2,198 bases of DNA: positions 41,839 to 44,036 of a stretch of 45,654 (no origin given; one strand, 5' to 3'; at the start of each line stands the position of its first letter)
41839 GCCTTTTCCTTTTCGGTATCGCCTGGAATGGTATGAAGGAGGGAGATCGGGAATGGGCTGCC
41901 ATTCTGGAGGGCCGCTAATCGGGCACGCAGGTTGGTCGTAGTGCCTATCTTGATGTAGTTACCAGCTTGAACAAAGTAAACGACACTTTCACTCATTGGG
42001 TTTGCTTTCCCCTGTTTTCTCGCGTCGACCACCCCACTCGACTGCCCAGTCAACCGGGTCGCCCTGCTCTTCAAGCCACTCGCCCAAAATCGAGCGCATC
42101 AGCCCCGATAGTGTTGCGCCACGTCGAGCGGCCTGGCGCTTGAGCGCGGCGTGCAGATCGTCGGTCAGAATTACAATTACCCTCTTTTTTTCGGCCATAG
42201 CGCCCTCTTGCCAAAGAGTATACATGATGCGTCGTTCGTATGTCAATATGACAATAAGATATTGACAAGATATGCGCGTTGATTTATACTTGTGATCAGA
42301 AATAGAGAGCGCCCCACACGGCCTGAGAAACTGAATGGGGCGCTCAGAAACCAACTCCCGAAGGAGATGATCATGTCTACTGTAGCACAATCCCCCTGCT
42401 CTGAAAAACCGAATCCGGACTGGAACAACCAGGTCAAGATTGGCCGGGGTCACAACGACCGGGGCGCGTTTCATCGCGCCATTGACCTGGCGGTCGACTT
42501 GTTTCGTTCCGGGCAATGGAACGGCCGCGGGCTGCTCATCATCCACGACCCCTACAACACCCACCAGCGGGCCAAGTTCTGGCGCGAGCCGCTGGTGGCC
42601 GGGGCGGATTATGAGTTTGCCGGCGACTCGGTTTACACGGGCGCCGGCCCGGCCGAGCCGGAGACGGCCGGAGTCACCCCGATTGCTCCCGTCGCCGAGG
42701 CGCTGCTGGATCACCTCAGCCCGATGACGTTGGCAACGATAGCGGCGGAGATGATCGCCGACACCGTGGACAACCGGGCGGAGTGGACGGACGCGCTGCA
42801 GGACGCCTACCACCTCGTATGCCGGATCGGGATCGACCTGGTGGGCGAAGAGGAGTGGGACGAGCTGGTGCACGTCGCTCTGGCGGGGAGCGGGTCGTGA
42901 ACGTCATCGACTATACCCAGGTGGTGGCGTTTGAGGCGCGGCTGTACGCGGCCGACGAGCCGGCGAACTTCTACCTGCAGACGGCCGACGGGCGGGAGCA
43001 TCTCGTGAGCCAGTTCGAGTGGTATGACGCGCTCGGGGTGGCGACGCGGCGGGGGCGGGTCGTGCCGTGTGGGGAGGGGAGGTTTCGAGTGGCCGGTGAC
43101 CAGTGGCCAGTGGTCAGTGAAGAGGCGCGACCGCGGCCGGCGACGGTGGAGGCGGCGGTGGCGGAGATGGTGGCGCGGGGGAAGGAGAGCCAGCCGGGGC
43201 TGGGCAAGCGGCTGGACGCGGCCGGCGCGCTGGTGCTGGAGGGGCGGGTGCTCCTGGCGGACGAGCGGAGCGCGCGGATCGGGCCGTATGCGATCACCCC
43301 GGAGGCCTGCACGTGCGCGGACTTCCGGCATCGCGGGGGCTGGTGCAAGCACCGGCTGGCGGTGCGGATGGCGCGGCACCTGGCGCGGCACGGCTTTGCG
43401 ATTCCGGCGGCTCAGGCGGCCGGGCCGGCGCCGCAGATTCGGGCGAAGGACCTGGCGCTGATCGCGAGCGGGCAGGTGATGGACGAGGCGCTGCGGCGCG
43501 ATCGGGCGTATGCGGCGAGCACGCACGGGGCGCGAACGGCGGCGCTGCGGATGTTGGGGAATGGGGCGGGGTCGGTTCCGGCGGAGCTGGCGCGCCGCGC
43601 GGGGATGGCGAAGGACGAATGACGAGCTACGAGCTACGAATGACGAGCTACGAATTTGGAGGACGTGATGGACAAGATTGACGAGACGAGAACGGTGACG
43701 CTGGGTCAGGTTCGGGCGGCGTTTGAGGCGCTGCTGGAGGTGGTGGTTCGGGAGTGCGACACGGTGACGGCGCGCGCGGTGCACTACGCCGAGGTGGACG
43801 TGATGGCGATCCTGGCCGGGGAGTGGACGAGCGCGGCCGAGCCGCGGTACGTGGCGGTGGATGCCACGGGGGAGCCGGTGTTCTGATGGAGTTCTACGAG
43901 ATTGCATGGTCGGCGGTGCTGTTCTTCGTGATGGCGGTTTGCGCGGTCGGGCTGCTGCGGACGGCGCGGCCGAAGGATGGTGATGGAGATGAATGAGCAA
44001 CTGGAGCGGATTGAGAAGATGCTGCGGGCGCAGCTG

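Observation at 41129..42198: RHH / T5orf172 (GIY-YIG-fold) / 49-aa membrane peptide: tightly overlapped three-gene operon at the immunity position, candidate novel toxin-antitoxin or abortive-infection module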

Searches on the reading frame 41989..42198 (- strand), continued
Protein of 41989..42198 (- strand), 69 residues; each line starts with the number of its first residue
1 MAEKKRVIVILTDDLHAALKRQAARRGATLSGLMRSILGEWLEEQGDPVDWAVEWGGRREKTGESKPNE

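Call 54: search_solved_structures(query=A3, max_evalue=1, show_alignments=2)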
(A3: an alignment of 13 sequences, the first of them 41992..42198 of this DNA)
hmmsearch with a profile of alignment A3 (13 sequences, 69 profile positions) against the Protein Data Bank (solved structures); distinct sequences matched with E-value up to 1: 4.
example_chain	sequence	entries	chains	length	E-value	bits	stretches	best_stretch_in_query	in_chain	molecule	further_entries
1p94_A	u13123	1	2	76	0.021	18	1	4-44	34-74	plasmid partition protein ParG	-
4r8x_A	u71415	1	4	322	0.2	14.9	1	8-43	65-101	Uricase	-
4r99_A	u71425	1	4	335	0.21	14.8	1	8-43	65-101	Uricase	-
5x3t_A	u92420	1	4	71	0.65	13.2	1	9-35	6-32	Antitoxin VapB26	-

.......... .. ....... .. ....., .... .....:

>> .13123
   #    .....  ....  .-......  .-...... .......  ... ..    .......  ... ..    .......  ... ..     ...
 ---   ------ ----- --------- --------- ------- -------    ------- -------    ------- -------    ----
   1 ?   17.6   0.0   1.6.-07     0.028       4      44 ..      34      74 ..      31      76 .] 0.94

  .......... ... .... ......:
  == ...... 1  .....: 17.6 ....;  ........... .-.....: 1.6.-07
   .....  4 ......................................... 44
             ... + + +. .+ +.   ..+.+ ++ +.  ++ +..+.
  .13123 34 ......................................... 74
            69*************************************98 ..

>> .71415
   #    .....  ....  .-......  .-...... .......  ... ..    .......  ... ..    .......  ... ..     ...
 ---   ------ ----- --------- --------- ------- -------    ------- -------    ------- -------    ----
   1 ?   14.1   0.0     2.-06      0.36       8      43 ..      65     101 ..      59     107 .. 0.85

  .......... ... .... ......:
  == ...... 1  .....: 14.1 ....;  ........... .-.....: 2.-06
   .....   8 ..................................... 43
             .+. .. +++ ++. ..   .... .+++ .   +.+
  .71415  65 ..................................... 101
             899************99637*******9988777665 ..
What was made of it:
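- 41989..42198 (-): 69-aa ribbon-helix-helix protein, the conserved switch regulator (putative immunity/lysogeny repressor). Residues 1-59 are conserved and the tail 60-69 is variable. ParG match with a profile (call 54).
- Checked: A 13-sequence profile finds ParG structure 1p94 at E=0.021 (call 54).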

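Call 59: find_related_loci(query=A3, collection=viral_contigs, flank=8000)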
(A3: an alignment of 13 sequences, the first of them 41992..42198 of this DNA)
Query A3 (69 aa) in viral_contigs; peptide patterns used: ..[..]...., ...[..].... (x = any residue, [..] = any of these).
56 stretches matched a pattern, but none encodes a relative of the query by tblastn (E <= 1e-3).

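Call 60: find_related_loci(query=A3, collection=genome_contigs, flank=8000)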
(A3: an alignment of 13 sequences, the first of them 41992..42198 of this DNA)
Query A3 (69 aa) in genome_contigs; peptide patterns used: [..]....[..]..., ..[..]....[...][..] (x = any residue, [..] = any of these).
354 stretches matched a pattern, but none encodes a relative of the query by tblastn (E <= 1e-3).

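Call 86: find_encoding_contigs(protein=P0016, flank=3000, max_places=3)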
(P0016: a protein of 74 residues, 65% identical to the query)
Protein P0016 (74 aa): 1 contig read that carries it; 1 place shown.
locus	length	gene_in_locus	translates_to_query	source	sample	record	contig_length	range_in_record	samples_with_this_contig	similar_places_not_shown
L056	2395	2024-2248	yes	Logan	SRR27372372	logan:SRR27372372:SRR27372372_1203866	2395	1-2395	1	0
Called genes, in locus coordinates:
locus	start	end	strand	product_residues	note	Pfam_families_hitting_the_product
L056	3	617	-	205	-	?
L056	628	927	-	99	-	-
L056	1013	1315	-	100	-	-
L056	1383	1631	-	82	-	-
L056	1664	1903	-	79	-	-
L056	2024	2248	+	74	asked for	-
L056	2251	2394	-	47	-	?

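Call 90: search_dna_similar(query=window:41992-42198:-, collection=phages, mode=protein, max_evalue=0.01, max_rows=15)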
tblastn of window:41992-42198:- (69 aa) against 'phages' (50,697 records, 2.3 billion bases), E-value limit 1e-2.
No match.
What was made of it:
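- Tried and rejected: RHH searches in IMG/VR, GTDB genomes and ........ (calls 59, 60, 90).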

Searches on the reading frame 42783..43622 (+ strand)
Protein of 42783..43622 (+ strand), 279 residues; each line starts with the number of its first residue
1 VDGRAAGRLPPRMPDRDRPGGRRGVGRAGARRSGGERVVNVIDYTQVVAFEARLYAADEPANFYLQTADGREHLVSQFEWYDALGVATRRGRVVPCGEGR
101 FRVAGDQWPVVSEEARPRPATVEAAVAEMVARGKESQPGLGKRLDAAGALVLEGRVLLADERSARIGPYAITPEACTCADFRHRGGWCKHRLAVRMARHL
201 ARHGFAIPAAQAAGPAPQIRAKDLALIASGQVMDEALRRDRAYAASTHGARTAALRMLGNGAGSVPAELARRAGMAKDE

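Call 11: search_protein_families(library=pfam, proteins=[window:42783-43622:+], max_evalue=0.01)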
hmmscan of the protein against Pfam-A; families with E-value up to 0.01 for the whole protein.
window:42783-43622:+ (279 aa): 1 family
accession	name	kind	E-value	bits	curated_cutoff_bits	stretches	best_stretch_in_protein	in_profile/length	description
PF04434.22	SWIM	-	2.6e-05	24.1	19.6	1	173-194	12-33/38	SWIM zinc finger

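Call 92: search_protein_families(library=phrogs, proteins=[window:42783-43622:+], max_evalue=0.001)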
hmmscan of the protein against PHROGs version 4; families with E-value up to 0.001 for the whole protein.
window:42783-43622:+ (279 aa): 0 families

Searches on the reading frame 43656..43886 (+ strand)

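Call 43: search_protein_families(library=pfam, proteins=[window:43656-43886:+], max_evalue=0.05)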
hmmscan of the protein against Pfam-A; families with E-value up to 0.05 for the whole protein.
window:43656-43886:+ (76 aa): 2 families
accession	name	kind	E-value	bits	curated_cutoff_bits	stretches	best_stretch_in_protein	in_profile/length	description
PF14144.11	DOG1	-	0.0031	18.1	27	1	21-62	16-57/77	Seed dormancy control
PF23534.1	Microp_apicomplexa_20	-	0.021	15.3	27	1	7-32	20-45/79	Apicomplexa microprotein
